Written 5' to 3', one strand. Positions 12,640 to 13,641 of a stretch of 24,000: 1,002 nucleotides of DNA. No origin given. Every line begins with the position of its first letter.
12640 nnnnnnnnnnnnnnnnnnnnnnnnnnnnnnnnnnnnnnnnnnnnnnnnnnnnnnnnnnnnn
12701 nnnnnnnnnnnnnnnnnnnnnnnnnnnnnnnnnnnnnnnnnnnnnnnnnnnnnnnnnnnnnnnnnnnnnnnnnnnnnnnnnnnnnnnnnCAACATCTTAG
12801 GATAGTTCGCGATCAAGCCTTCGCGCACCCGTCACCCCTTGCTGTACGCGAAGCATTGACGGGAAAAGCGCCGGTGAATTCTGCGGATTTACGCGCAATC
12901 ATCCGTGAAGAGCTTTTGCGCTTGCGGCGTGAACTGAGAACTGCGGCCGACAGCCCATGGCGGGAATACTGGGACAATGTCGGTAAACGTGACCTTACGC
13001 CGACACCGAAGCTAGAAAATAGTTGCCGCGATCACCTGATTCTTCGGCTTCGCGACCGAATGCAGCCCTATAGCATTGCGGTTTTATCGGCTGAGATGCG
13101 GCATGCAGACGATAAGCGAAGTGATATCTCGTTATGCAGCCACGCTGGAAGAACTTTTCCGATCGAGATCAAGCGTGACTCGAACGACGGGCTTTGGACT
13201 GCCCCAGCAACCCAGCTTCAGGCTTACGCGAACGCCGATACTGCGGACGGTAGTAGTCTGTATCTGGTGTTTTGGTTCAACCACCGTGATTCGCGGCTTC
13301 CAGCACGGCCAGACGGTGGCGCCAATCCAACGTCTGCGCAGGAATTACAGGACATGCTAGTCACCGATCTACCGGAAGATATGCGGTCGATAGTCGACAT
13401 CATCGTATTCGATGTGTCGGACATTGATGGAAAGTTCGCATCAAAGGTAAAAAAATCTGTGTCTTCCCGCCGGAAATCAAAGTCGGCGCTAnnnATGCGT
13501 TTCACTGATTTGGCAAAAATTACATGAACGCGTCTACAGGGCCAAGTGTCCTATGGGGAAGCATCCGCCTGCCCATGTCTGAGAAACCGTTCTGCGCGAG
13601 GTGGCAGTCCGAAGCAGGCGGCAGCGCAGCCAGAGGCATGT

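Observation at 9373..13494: Giant STAND/NACHT-like NTPase fused to a C-terminal RecB/Cas4-like nuclease: candidate single-gene defence system with an effector-last architecture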

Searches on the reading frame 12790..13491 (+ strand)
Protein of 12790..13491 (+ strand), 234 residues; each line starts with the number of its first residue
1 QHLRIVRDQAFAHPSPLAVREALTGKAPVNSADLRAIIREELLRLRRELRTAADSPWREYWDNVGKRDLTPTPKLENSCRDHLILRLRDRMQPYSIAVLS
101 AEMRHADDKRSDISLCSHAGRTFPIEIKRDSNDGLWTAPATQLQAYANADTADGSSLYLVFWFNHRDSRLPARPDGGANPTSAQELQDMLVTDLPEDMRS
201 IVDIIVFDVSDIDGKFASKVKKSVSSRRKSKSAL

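Call 24: search_solved_structures(query=A1, max_evalue=10, show_alignments=3)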
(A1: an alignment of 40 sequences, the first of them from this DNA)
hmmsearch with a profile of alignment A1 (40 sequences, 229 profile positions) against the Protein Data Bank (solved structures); distinct sequences matched with E-value up to 10: 0.

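Call 29: predict_structure(alignment_id=A1)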
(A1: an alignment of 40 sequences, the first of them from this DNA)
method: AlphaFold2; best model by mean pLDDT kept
length: 234 residues; sequences in the alignment: 40
mean_pLDDT: 84.4   pTM: 0.78
mean pLDDT of the five models: 84.4, 83.0, 81.2, 78.5, 72.9
residues with pLDDT >= 90: 106; 70-90: 91; 50-70: 37; < 50: 0
segments of 3 or more residues with pLDDT < 50: none
pLDDT, mean of each block of 10 residues (from residue 1): 79 74 69 89 93 84 90 94 92 80 70 80 91 91 76 87 91 94 97 92 95 80 62 60
secondary structure, 60 per line:
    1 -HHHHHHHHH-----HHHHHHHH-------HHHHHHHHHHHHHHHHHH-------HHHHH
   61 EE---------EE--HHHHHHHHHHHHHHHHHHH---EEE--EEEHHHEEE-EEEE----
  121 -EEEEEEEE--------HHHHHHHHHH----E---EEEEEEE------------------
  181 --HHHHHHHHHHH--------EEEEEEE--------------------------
elements in order: H2-10 H16-23 H31-48 H56-60 H76-94 E98-100 E103-105 E109-111 E113-116 E122-129 H138-147 E156-162 H183-193 E202-208

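Call 33: fold_search(model_id=the predicted structure, library=pdb)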
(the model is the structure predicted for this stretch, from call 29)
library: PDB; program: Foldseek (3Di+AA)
matches with E <= 10: 481; with E <= 0.001: 0
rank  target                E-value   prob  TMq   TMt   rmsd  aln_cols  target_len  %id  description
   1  4dap                  2.0e-02  0.95  0.32  0.33   6.3       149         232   13  The structure of Escherichia coli SfsA (released 2013-08-14)
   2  8q44_A                3.2e-02  0.75  0.25  0.15   5.3       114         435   12  Crystal structure of cA4-bound Can2 (E364R) in complex with oligo-T DNA (released 2023-11-22)
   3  8q3z_A                3.9e-02  0.72  0.29  0.18   6.3       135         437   12  Crystal structure of cA4-bound Can2 from Thermoanaerobacter brockii (released 2023-11-22)
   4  6ut7_G                4.7e-02  0.66  0.30  0.19   7.3       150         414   13  Fitted model for the tetradecameric assembly of Thermococcus gammatolerans McrB AAA+ hexamers with bound McrC (released 2020-10-21)
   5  4ic1_D                9.4e-02  0.25  0.21  0.24  12.6       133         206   18  Crystal structure of SSO0001 (released 2013-01-16)
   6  8yq0_Q                1.1e-01  0.15  0.22  0.19   9.3       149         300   13  Crystal structure of human phosphoribosyl pyrophosphate synthetase 1(PRPS1) chimera swapped with three residues from P (released 2025-03-19)
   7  1wtd_A                1.3e-01  0.28  0.25  0.22   9.6       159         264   10  Crystal structure of type II restrcition endonuclease, EcoO109I DNA-free form (released 2004-12-14)
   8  3bm3_A                1.4e-01  0.25  0.24  0.23   9.7       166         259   11  Restriction endonuclease PspGI-substrate DNA complex (released 2008-09-16)
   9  2vld_A                1.6e-01  0.60  0.31  0.31   6.0       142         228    8  crystal structure of a repair endonuclease from Pyrococcus abyssi (released 2009-05-19)
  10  8zue_A                1.9e-01  0.15  0.23  0.13   9.4       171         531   15  cryo-electron microscopy (cryo-EM) structure of the Hachiman defense system from Escherichia coli (released 2025-03-26)
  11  1wtd_B                2.0e-01  0.41  0.22  0.20   6.1       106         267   15  Crystal structure of type II restrcition endonuclease, EcoO109I DNA-free form (released 2004-12-14)
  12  8ypy_F                2.1e-01  0.13  0.22  0.19   8.9       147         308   15  Crystal strcuture of human phosphoribosyl pyrophosphate synthetase2 (PRPS2) in complex with ligands (released 2025-03-19)
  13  8ps5_A                2.6e-01  0.25  0.34  0.22   9.4       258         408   10  Escherichia coli SduA complex bound to DNA (released 2025-01-22)
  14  2vld_B                3.1e-01  0.33  0.29  0.30   6.4       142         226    6  crystal structure of a repair endonuclease from Pyrococcus abyssi (released 2009-05-19)
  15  1bss_A                3.3e-01  0.16  0.16  0.16   8.1        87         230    9  ECORV-T93A/DNA/CA2+ (released 1998-09-02)
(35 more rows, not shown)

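Call 54: search_protein_representatives(alignment_id=A1)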
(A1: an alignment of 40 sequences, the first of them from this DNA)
Query: 40 sequences, 229 profile positions. Proteins with E-value up to 0.001 (for the whole library): 2431; up to 1e-10: 1680; up to 1e-30: 1003. The best 150 are listed.
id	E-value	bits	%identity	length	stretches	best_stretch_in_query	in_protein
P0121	2.2e-108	377.5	-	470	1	1-226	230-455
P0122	1.2e-107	375.1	-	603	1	1-225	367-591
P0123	7.9e-104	362.6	-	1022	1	1-227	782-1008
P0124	2.5e-103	360.9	-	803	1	1-222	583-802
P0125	3.6e-103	360.4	-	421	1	1-223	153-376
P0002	9.5e-99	346.0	-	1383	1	1-228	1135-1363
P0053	1.0e-98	345.9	-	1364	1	2-212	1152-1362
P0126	1.8e-98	345.1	-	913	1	2-225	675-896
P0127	2.5e-98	344.6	-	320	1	3-215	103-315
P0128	1.1e-97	342.5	-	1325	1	3-226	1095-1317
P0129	4.7e-95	333.9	-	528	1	1-226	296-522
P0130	1.2e-94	332.5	-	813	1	1-217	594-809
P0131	1.3e-94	332.4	-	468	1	2-211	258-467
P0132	2.3e-94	331.6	-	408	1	6-224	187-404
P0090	3.8e-94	330.9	-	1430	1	2-226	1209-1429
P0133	5.5e-94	330.4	-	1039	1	3-211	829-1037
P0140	8.0e-85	300.4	-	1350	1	2-212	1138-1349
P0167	7.7e-75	267.7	-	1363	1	2-213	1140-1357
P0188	1.2e-63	231.1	-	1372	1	2-223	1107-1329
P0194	1.6e-60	220.9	-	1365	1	2-221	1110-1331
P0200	2.4e-58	213.8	-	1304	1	1-176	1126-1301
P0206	4.2e-56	206.4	-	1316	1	2-213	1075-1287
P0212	7.7e-55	202.3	-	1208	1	2-226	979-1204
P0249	1.9e-50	187.9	-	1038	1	1-211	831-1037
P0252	3.4e-50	187.1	-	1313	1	3-218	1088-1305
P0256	6.1e-50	186.3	-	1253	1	2-210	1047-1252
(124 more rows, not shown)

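Call 73: search_protein_families(library=pfam, alignment_id=A1, max_evalue=10)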
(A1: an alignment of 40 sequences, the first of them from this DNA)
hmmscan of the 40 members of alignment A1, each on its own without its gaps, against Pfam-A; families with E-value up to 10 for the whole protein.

A. member 1, seq(234 aa): 0 families

B. families by the number of members that match (of 40 scanned): 6 families
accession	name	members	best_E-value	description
PF00466.25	Ribosomal_L10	1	0.094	Ribosomal protein L10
PF18036.7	Ubiquitin_4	1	0.13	Ubiquitin-like domain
PF15119.11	APOC4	1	0.14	Apolipoprotein C4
PF08309.17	LVIVD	1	0.14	LVIVD repeat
PF18215.6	Rtt106_N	1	0.18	Histone chaperone Rtt106 N-terminal domain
PF16563.10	P66_CC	1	0.73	Coiled-coil and interaction region of P66A and P66B with MBD2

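Call 75: fold_search(model_id=the predicted structure, library=viral)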
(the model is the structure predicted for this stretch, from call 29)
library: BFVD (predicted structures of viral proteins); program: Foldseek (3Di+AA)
matches with E <= 10: 550; with E <= 0.001: 0
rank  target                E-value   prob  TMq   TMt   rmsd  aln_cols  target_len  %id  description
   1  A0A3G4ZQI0            6.3e-03  0.98  0.34  0.42   6.4       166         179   10  Uncharacterized protein [Terrestrivirus sp.]
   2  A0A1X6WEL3            6.3e-03  0.97  0.38  0.38   9.4       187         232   14  (no name in the UniProt tables at hand)
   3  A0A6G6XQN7            7.1e-03  0.87  0.29  0.18  11.2       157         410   14  (no name in the UniProt tables at hand)
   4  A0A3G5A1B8            8.0e-03  0.98  0.35  0.38   5.6       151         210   10  Uncharacterized protein [Harvfovirus sp.]
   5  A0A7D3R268            1.2e-02  0.97  0.35  0.49   5.8       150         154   13  Uncharacterized protein [Fadolivirus FV1/VV64]
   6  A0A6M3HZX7            1.7e-02  0.99  0.36  0.64   4.6       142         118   15  (no name in the UniProt tables at hand)
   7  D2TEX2                2.3e-02  0.57  0.27  0.11  12.6       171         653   12  (no name in the UniProt tables at hand)
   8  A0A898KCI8            2.8e-02  0.33  0.20  0.17  12.5       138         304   18  (no name in the UniProt tables at hand)
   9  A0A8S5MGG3            3.6e-02  0.75  0.24  0.25  12.2       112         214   16  Holliday junction resolvase RecU [Siphoviridae sp. ctGFb30]
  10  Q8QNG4                3.6e-02  0.47  0.28  0.15  10.1       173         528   14  EsV-1-115 [Ectocarpus siliculosus virus 1 (isolate New Zealand/Kaikoura/1988)]
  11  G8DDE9                3.9e-02  0.63  0.25  0.31   7.4       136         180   11  (no name in the UniProt tables at hand)
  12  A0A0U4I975            4.1e-02  0.85  0.30  0.38   6.2       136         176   11  (no name in the UniProt tables at hand)
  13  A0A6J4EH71            4.1e-02  0.60  0.25  0.24   6.5       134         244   13  (no name in the UniProt tables at hand)
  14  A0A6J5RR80            4.1e-02  0.35  0.21  0.31  11.4       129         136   16  Uncharacterized protein [uncultured Caudovirales phage]
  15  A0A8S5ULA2            4.4e-02  0.85  0.26  0.43   6.3        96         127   16  Nuclease [Siphoviridae sp. ctICF6]
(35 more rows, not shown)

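Call 93: search_protein_families(library=ncbifam, proteins=[P0206, P0252, P0188, P0194, P0200, P0256, P0212], max_evalue=1e-10)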
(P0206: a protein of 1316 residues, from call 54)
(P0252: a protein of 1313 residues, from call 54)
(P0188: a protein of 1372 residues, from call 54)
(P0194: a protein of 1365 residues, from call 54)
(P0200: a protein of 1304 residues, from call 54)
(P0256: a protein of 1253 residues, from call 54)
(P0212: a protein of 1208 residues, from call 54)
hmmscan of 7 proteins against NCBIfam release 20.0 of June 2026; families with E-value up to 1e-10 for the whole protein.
P0206 (1316 aa): 2 families
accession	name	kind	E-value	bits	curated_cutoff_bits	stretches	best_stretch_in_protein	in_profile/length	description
NF058535.1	antiphage_EruA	equivalog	1.1e-195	653.3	1000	1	2-1283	23-1318/1318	NACHT domain-containing antiphage protein EruA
NF058534.1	antiphage_HyoA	equivalog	5.6e-20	70.6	1200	0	108-729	204-844/1430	NACHT domain-containing antiphage protein HyoA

P0252 (1313 aa): 2 families
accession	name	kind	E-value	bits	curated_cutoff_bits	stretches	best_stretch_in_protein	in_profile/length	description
NF058535.1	antiphage_EruA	equivalog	3.1e-188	628.6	1000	1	13-1296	12-1318/1318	NACHT domain-containing antiphage protein EruA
NF058534.1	antiphage_HyoA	equivalog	3.6e-24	84.5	1200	1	332-639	403-704/1430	NACHT domain-containing antiphage protein HyoA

P0188 (1372 aa): 2 families
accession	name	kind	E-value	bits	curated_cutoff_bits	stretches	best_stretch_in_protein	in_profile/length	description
NF058535.1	antiphage_EruA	equivalog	5.5e-204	680.8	1000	1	17-1315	12-1318/1318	NACHT domain-containing antiphage protein EruA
NF058534.1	antiphage_HyoA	equivalog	1.3e-27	96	1200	1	132-769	202-856/1430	NACHT domain-containing antiphage protein HyoA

P0194 (1365 aa): 2 families
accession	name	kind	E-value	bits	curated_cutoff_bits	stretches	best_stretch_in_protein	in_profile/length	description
NF058535.1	antiphage_EruA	equivalog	1.8e-197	659.2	1000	1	29-1319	13-1318/1318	NACHT domain-containing antiphage protein EruA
NF058534.1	antiphage_HyoA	equivalog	1.4e-21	76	1200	1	135-784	199-867/1430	NACHT domain-containing antiphage protein HyoA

P0200 (1304 aa): 1 family
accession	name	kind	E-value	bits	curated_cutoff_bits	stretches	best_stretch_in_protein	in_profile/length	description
NF058535.1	antiphage_EruA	equivalog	1.1e-237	792.4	1000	1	8-1302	1-1286/1318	NACHT domain-containing antiphage protein EruA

P0256 (1253 aa): 2 families
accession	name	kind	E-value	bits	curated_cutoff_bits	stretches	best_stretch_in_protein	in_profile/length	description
NF058535.1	antiphage_EruA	equivalog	3e-244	814.2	1000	2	26-607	16-590/1318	NACHT domain-containing antiphage protein EruA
NF058534.1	antiphage_HyoA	equivalog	1.3e-37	129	1200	2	136-579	193-631/1430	NACHT domain-containing antiphage protein HyoA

P0212 (1208 aa): 2 families
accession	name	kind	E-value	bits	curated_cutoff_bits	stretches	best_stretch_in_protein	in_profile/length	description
NF058535.1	antiphage_EruA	equivalog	4.4e-260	866.6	1000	1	2-1185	134-1318/1318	NACHT domain-containing antiphage protein EruA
NF058534.1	antiphage_HyoA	equivalog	1.7e-47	161.8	1200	1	2-881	205-1114/1430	NACHT domain-containing antiphage protein HyoA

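Call 94: list_cluster_members(proteins=[P0212, P0256, P0200])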
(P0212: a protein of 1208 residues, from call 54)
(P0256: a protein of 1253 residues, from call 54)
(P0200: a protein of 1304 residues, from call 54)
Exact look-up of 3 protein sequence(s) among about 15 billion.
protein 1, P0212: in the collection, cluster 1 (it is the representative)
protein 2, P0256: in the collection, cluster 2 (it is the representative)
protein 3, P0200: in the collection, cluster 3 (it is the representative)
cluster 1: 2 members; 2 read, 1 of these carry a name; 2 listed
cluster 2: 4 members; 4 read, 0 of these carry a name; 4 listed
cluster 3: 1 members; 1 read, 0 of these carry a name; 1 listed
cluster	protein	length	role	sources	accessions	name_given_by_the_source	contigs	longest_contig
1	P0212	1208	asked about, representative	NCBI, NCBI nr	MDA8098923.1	MAG: hypothetical protein M0042_04795 [Nitrospiraceae bacterium] | hypothetical protein [Nitrospiraceae bacterium]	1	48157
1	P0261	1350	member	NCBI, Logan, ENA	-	-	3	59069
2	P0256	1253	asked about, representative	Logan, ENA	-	-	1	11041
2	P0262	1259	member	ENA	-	-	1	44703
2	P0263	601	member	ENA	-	-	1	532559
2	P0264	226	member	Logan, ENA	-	-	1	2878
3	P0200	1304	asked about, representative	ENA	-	-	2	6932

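Call 105: find_homologous_proteins(query=P0261, max_evalue=1e-20)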
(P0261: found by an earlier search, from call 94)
Query P0261 (1350 aa): 381 proteins with E <= 1e-20 among 8000 candidates; the best 120 are listed.
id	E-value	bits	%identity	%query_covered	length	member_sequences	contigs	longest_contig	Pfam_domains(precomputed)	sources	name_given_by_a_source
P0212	0.0e+0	2752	100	89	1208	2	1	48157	PF28130.1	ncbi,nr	ncbi:MAG: hypothetical protein M0042_04795 [Nitrospiraceae bacterium]|nr:hypothetical protein [Nitro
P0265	0.0e+0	2271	74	98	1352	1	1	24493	-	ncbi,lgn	-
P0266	0.0e+0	2074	67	100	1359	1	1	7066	-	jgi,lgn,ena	-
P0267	0.0e+0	1525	68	71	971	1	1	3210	-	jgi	jgi:hypothetical protein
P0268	0.0e+0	1317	45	99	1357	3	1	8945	PF28130.1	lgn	-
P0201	0.0e+0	1310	46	98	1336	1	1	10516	-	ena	-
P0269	0.0e+0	1291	46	98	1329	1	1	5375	-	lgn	-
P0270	0.0e+0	1260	44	99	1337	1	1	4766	PF28130.1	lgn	-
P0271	0.0e+0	1252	45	98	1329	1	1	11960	-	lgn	-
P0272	0.0e+0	1250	45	99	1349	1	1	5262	PF28130.1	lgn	-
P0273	0.0e+0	1249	44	100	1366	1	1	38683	PF28130.1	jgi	jgi:hypothetical protein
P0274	0.0e+0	1232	44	98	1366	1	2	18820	-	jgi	jgi:hypothetical protein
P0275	0.0e+0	1231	45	98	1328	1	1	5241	PF28130.1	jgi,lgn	jgi:hypothetical protein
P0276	0.0e+0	1224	44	98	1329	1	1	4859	-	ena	-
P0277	0.0e+0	1219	44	100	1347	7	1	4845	-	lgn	-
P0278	0.0e+0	1211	43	100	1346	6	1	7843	-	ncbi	ncbi:MAG: hypothetical protein ABI684_10235 [Nitrospirota bacterium]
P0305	0.0e+0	1140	43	97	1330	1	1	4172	PF28130.1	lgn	-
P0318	0.0e+0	1094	41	98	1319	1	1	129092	PF28130.1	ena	-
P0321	0.0e+0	1086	41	98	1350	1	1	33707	-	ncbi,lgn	-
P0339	1.9e-238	813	35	93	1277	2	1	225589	PF28130.1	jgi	jgi:hypothetical protein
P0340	1.2e-236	807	36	95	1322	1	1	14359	-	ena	-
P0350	3.7e-230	785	37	97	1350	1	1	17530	PF28130.1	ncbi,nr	ncbi:MAG: hypothetical protein PHY62_11430 [Gallionella sp.]|nr:hypothetical protein [Gallionella sp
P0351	1.5e-229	783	36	97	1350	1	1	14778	PF28130.1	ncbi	ncbi:MAG: hypothetical protein WAW75_04140 [Gallionella sp.]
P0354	1.1e-227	777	36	97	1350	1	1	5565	PF28130.1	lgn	-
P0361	5.1e-224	765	35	97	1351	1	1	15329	PF28130.1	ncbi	ncbi:MAG: hypothetical protein H7833_19810 [Magnetococcus sp. DMHC-1]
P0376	5.8e-216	738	34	96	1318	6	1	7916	PF28130.1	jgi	jgi:hypothetical protein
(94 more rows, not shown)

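Call 106: search_protein_families(library=ncbifam, proteins=[P0261, P0376, P0318, P0350, P0361, P0340, P0339], max_evalue=1e-30)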
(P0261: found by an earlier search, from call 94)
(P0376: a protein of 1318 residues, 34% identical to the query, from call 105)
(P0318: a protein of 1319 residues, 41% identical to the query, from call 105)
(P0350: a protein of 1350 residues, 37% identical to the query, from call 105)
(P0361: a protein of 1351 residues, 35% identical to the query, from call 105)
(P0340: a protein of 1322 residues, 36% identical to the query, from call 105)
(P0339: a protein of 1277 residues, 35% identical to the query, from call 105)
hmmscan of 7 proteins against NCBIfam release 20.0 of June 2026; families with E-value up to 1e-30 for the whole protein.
P0261 (1350 aa): 2 families
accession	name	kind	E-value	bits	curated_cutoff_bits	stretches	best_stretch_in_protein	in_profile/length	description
NF058535.1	antiphage_EruA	equivalog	6.8e-297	988.6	1000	1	24-1327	17-1318/1318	NACHT domain-containing antiphage protein EruA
NF058534.1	antiphage_HyoA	equivalog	2.6e-49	167.8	1200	1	136-1023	197-1114/1430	NACHT domain-containing antiphage protein HyoA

P0376 (1318 aa): 2 families
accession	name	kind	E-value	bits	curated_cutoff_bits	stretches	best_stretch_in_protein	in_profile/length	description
NF058535.1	antiphage_EruA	equivalog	2.4e-300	1000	1000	1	1-1313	30-1318/1318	NACHT domain-containing antiphage protein EruA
NF058534.1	antiphage_HyoA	equivalog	3.4e-44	150.9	1200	0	840-1312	946-1427/1430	NACHT domain-containing antiphage protein HyoA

P0318 (1319 aa): 2 families
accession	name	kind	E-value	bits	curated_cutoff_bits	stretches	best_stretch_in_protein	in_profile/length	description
NF058535.1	antiphage_EruA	equivalog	5.4e-280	932.6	1000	1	28-1311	21-1317/1318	NACHT domain-containing antiphage protein EruA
NF058534.1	antiphage_HyoA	equivalog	4.4e-44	150.5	1200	0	136-1028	197-1123/1430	NACHT domain-containing antiphage protein HyoA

P0350 (1350 aa): 2 families
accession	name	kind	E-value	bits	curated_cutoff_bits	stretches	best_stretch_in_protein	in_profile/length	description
NF058535.1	antiphage_EruA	equivalog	0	1037.7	1000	1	12-1347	1-1317/1318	NACHT domain-containing antiphage protein EruA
NF058534.1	antiphage_HyoA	equivalog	7e-51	173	1200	1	142-1329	201-1404/1430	NACHT domain-containing antiphage protein HyoA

P0361 (1351 aa): 2 families
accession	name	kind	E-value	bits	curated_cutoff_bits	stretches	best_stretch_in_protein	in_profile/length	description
NF058535.1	antiphage_EruA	equivalog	8e-272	905.5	1000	1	19-1345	13-1318/1318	NACHT domain-containing antiphage protein EruA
NF058534.1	antiphage_HyoA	equivalog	1.7e-51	175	1200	1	128-926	191-1004/1430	NACHT domain-containing antiphage protein HyoA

P0340 (1322 aa): 2 families
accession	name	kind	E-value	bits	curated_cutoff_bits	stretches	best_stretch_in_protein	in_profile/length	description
NF058535.1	antiphage_EruA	equivalog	6.7e-271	902.5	1000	1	26-1308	47-1317/1318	NACHT domain-containing antiphage protein EruA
NF058534.1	antiphage_HyoA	equivalog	2.6e-58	197.6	1200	1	102-1309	194-1428/1430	NACHT domain-containing antiphage protein HyoA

P0339 (1277 aa): 2 families
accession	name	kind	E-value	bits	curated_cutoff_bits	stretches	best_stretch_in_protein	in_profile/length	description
NF058535.1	antiphage_EruA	equivalog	3.5e-271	903.4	1000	1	3-1262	68-1317/1318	NACHT domain-containing antiphage protein EruA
NF058534.1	antiphage_HyoA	equivalog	1.8e-42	145.2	1200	1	63-1215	197-1380/1430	NACHT domain-containing antiphage protein HyoA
